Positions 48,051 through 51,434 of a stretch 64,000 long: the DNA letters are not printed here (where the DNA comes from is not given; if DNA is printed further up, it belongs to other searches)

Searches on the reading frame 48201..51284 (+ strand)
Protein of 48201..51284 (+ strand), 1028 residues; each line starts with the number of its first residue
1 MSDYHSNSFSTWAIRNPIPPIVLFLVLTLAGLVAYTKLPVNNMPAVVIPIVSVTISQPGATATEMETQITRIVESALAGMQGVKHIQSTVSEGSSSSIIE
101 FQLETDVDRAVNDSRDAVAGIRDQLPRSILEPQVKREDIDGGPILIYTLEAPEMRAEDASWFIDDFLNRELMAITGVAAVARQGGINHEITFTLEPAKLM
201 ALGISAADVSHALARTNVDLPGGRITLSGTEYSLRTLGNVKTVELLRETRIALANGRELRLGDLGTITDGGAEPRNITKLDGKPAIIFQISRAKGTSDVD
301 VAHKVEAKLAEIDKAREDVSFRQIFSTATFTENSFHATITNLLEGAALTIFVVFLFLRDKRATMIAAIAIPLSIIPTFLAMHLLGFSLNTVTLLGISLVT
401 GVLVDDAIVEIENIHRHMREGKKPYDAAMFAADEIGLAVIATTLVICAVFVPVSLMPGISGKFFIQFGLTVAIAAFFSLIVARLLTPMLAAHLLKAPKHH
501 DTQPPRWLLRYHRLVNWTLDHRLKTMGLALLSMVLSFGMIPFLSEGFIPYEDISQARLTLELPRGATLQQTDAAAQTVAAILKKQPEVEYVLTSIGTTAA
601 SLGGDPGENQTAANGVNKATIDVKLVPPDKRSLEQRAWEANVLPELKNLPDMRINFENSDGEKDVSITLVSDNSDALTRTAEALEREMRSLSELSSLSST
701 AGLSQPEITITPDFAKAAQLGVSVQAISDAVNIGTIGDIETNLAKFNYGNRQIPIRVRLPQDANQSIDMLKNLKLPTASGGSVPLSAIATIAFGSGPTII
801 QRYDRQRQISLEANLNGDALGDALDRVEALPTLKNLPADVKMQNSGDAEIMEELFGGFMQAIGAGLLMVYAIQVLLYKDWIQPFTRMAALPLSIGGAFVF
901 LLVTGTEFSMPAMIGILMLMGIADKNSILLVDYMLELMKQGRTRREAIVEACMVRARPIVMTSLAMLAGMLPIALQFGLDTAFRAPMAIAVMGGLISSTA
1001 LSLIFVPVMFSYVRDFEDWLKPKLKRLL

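Call 67: search_protein_families(library=ncbifam, proteins=[P0288], max_evalue=0.001)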
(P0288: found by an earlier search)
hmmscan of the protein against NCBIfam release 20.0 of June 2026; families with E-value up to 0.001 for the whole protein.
P0288 (593 aa): 5 families
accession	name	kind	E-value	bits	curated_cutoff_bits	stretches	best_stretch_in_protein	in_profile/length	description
NF038237.1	retron_Ec67_fus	exception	9.8e-202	671.4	450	1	4-575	1-572/572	retron Ec67 family RNA-directed DNA polymerase/endonuclease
NF042941.1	Retron_TIR_antiphage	equivalog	2.3e-86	290.4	600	1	12-297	1-269/464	TIR domain-containing anti-phage reverse transcriptase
NF038233.2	retron_St85_RT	exception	7e-52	176.5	235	1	16-324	3-277/289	retron St85 family RNA-directed DNA polymerase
TIGR04416.1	group_II_RT_mat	equivalog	1.4e-12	47.4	300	1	39-258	52-251/353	group II intron reverse transcriptase/maturase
NF041746.1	Drt2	equivalog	1.5e-08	34.2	390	1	167-220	220-273/416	antiviral reverse transcriptase Drt2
